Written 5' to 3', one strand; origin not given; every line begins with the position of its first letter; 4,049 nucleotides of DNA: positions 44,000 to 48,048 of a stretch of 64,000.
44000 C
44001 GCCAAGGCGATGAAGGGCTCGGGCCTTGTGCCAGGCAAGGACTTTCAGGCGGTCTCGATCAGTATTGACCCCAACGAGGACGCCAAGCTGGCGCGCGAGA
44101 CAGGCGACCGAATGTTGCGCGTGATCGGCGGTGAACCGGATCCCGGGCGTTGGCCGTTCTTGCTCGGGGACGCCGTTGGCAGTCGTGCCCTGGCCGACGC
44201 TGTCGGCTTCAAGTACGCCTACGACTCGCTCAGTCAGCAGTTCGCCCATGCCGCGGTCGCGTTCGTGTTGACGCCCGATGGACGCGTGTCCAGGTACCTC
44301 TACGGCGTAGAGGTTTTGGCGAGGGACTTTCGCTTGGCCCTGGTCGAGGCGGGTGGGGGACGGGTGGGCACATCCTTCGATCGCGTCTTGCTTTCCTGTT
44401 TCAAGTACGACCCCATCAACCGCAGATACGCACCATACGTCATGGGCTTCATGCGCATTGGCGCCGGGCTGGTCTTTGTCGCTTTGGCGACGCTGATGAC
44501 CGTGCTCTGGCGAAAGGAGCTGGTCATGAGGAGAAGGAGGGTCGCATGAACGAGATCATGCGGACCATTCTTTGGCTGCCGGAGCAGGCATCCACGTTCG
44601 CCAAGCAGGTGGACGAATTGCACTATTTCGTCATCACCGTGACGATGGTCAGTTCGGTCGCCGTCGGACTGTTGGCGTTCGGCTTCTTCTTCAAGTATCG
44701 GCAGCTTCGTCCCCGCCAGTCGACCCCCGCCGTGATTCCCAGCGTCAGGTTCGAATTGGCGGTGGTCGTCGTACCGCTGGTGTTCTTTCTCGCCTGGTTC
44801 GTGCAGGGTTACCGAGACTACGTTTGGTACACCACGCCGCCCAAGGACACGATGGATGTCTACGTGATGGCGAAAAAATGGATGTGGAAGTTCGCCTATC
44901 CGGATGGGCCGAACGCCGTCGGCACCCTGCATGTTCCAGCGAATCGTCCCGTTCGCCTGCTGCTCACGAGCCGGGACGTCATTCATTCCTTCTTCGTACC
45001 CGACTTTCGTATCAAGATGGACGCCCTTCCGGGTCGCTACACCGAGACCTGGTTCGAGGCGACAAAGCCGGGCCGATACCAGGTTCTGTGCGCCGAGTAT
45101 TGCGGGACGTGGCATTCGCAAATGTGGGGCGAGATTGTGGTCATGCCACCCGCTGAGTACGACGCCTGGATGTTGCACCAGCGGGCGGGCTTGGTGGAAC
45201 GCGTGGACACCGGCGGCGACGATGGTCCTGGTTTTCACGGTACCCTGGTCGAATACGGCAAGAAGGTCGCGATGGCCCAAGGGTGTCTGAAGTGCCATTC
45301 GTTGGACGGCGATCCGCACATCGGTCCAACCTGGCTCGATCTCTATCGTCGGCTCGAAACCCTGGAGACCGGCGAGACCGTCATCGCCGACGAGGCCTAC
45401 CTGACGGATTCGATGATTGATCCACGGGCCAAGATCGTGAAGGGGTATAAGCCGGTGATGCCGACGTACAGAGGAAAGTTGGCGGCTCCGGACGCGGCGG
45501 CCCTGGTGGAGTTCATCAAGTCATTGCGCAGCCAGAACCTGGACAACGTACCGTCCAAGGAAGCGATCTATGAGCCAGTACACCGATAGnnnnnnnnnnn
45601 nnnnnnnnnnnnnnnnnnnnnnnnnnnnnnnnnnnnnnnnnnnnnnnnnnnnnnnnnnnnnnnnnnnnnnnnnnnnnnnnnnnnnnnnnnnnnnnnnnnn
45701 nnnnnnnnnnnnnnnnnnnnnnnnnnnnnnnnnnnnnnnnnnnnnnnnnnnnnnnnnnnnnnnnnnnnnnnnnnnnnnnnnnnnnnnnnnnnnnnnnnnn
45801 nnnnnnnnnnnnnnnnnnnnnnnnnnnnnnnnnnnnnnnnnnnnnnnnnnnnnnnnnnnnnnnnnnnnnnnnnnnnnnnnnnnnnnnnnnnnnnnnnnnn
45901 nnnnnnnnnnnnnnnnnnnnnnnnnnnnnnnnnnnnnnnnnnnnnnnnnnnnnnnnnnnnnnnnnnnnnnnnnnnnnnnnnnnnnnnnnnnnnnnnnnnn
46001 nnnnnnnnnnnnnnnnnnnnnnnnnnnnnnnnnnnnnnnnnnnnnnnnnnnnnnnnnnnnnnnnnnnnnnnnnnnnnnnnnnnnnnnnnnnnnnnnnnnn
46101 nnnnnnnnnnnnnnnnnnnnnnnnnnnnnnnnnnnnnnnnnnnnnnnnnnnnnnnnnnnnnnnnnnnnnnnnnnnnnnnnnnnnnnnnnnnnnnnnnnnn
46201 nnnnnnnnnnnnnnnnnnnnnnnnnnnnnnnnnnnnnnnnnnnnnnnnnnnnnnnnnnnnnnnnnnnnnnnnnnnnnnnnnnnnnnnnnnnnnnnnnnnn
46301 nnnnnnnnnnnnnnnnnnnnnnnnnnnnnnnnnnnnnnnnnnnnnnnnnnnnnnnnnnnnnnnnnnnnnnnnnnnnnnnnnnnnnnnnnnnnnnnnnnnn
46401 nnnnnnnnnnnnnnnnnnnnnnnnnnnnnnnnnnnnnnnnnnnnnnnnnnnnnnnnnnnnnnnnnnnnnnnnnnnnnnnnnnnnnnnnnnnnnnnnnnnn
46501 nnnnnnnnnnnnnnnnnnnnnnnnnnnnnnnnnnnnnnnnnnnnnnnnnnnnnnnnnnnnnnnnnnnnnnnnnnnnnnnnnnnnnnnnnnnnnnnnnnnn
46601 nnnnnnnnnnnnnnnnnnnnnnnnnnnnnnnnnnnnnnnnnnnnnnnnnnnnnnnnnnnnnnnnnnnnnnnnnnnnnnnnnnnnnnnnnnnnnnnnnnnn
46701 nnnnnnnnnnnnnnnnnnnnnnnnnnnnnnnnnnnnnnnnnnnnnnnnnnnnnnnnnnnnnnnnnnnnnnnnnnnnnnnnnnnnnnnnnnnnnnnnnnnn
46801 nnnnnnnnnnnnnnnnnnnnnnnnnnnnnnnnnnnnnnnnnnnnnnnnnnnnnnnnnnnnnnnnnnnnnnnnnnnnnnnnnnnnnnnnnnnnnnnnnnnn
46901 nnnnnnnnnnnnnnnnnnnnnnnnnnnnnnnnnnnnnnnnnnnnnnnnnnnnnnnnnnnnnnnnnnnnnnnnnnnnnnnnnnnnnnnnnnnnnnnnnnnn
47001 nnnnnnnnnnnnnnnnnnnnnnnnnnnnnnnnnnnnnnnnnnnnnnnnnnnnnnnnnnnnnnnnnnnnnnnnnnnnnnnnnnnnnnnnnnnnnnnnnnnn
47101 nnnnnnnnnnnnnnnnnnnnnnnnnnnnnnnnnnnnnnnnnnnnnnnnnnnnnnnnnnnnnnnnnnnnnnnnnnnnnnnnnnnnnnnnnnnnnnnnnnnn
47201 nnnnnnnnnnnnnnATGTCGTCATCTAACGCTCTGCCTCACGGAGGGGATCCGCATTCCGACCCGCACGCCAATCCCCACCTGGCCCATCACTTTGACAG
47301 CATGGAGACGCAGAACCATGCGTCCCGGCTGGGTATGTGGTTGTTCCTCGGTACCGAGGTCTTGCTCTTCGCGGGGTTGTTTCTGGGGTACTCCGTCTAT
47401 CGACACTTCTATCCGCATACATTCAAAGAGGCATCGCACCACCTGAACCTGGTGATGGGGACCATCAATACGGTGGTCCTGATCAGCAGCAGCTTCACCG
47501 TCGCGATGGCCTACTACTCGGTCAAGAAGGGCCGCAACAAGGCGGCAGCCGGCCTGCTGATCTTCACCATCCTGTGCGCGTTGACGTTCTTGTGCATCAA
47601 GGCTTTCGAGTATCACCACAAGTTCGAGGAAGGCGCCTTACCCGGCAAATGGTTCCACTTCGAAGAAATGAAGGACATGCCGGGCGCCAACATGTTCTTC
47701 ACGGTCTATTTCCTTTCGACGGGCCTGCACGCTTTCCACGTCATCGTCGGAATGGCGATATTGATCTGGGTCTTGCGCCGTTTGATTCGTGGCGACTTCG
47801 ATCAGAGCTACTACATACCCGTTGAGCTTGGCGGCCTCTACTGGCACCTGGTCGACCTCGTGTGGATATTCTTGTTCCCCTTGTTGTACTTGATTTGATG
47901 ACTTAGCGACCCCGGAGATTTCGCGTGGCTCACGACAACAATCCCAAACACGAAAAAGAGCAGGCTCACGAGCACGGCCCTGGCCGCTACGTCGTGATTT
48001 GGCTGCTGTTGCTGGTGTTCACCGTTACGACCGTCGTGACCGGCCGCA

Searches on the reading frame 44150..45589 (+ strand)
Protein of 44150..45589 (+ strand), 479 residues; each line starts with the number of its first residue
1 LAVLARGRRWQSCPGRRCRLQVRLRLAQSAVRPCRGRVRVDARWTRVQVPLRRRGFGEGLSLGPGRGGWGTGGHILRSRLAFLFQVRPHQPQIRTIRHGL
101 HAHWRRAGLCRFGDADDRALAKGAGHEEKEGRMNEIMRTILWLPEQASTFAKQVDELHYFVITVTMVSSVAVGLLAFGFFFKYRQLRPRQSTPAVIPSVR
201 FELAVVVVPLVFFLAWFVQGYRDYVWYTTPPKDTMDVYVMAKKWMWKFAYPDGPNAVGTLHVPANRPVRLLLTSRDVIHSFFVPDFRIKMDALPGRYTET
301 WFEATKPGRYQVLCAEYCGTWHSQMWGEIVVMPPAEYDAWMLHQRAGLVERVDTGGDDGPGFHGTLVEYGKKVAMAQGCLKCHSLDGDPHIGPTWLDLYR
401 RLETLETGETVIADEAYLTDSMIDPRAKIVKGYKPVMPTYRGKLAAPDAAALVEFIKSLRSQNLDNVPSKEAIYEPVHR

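Call 11: search_protein_families(library=pfam, proteins=[window:44150-45589:+], max_evalue=0.001)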
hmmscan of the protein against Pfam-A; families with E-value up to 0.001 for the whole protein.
window:44150-45589:+ (479 aa): 3 families
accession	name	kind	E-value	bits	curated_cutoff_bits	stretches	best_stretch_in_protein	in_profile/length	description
PF00116.26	COX2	-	1.3e-18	67.5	22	1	260-325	48-113/120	Cytochrome C oxidase subunit II, periplasmic domain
PF00034.26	Cytochrom_C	-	4.2e-07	31.6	21.3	1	367-459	1-89/90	Cytochrome c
PF13473.12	Cupredoxin_1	-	0.00017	22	27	1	259-331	36-104/104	Cupredoxin-like domain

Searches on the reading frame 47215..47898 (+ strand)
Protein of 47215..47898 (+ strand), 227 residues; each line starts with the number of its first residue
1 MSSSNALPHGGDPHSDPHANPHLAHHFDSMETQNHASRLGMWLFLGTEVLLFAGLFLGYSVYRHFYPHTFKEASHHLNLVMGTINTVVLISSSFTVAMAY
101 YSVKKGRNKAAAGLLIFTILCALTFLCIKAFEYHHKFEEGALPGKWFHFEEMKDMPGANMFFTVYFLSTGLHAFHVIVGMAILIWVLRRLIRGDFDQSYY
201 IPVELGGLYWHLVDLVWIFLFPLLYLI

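Call 11: search_protein_families(library=pfam, proteins=[window:47215-47898:+], max_evalue=0.001)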
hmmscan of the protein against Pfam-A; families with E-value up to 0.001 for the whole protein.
window:47215-47898:+ (227 aa): 1 family
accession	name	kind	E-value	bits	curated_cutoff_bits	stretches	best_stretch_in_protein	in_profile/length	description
PF00510.24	COX3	-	3.9e-21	76.5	23.8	1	35-225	74-254/258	Cytochrome c oxidase subunit III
